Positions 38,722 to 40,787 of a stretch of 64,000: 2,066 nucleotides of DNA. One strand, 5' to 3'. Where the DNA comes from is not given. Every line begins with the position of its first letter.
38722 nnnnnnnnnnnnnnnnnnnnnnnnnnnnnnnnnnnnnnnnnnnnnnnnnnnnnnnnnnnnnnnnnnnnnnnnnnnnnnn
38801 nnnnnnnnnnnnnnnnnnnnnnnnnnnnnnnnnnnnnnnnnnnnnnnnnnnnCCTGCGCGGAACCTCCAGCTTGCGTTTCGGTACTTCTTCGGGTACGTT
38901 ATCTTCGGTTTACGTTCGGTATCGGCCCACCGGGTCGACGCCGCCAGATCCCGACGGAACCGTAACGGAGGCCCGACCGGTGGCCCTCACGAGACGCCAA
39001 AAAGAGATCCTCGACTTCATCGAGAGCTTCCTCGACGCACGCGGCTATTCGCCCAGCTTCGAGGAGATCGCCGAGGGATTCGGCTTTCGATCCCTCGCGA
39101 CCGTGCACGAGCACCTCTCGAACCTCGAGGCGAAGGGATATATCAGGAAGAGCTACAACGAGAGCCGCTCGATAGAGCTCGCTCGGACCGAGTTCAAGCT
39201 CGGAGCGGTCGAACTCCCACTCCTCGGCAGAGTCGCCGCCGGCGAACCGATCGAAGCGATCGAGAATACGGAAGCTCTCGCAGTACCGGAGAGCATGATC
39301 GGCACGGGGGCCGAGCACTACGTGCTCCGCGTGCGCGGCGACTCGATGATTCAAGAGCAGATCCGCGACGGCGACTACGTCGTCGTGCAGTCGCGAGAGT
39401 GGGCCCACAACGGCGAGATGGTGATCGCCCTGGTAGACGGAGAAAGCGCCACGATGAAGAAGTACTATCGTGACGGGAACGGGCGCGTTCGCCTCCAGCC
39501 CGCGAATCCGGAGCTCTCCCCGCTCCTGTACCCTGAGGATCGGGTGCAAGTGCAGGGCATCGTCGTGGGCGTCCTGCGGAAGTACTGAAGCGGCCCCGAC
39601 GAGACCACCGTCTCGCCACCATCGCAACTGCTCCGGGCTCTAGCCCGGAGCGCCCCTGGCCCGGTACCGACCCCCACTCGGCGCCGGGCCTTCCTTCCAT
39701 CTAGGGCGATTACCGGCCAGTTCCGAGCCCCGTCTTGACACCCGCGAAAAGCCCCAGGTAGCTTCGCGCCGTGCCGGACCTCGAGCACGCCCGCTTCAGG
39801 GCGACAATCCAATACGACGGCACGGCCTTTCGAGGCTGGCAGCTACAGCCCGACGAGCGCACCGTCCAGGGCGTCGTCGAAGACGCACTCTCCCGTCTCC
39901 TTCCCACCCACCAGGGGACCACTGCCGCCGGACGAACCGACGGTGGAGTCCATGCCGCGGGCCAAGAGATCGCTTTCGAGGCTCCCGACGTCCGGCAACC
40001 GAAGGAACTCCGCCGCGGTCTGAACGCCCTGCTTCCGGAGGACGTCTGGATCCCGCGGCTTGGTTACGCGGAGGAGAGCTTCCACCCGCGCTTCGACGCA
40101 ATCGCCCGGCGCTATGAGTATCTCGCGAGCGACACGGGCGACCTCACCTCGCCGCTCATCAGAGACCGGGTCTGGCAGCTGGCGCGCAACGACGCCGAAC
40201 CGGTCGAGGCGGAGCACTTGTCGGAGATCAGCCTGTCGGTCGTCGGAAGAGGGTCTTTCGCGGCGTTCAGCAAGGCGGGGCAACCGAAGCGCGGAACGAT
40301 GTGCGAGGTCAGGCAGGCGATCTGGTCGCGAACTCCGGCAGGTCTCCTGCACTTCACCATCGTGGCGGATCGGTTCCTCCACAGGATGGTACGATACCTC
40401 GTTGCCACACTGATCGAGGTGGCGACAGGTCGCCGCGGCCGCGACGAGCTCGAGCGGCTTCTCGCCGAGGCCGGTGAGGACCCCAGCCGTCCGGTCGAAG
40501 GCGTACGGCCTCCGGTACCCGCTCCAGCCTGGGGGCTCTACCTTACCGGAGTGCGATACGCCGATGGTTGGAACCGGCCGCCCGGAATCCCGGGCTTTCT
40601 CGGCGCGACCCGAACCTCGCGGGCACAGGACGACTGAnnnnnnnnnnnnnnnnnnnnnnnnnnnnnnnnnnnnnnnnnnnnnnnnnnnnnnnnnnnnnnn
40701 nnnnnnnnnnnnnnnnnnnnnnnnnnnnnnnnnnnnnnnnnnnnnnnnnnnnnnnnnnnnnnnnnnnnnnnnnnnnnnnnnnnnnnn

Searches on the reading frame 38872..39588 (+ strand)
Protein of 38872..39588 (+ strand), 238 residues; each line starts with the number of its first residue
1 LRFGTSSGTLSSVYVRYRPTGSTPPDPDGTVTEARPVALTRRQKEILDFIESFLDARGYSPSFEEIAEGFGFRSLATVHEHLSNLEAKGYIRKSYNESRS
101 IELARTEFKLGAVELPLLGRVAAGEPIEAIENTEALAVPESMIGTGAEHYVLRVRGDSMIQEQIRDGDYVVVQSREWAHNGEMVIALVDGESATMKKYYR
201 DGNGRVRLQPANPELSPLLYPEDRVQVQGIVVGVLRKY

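Call 58: search_protein_families(library=pfam, proteins=[window:38872-39588:+], max_evalue=0.00001)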
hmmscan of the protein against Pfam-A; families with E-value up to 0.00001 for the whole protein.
window:38872-39588:+ (238 aa): 2 families
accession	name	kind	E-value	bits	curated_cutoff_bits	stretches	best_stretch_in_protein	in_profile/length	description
PF00717.28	Peptidase_S24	-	7.3e-31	106.7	23.3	1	116-232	1-116/116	Peptidase S24-like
PF01726.22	LexA_DNA_bind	-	5.1e-21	74.7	23.7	1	38-99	3-64/65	LexA DNA binding domain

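Call 71: search_protein_families(library=ncbifam, proteins=[window:38977-39588:+], max_evalue=0.001)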
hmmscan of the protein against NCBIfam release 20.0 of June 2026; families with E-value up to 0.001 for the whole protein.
window:38977-39588:+ (203 aa): 2 families
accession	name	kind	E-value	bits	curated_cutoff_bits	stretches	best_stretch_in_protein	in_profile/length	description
TIGR00498.1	lexA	equivalog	1.7e-62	210.7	110.95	1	3-202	3-201/203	transcriptional repressor LexA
NF007621.2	PRK10276.1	subfamily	1.1e-16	60.9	110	1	99-200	14-114/115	translesion error-prone DNA polymerase V autoproteolytic subunit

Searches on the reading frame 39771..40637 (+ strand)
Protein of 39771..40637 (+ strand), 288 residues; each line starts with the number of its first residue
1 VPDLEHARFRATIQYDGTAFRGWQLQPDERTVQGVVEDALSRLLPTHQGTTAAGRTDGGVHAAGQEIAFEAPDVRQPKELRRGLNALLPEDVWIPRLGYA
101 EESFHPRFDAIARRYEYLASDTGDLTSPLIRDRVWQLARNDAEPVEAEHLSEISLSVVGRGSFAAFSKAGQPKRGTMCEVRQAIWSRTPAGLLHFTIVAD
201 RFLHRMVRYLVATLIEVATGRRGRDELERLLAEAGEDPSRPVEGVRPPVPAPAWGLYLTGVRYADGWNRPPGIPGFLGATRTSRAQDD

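Call 58: search_protein_families(library=pfam, proteins=[window:39771-40637:+], max_evalue=0.00001)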
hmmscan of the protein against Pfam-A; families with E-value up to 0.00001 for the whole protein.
window:39771-40637:+ (288 aa): 1 family
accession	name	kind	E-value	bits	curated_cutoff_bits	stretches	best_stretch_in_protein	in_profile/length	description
PF01416.25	PseudoU_synth_1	-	3.3e-24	85.9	23.3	2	158-263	6-107/108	tRNA pseudouridine synthase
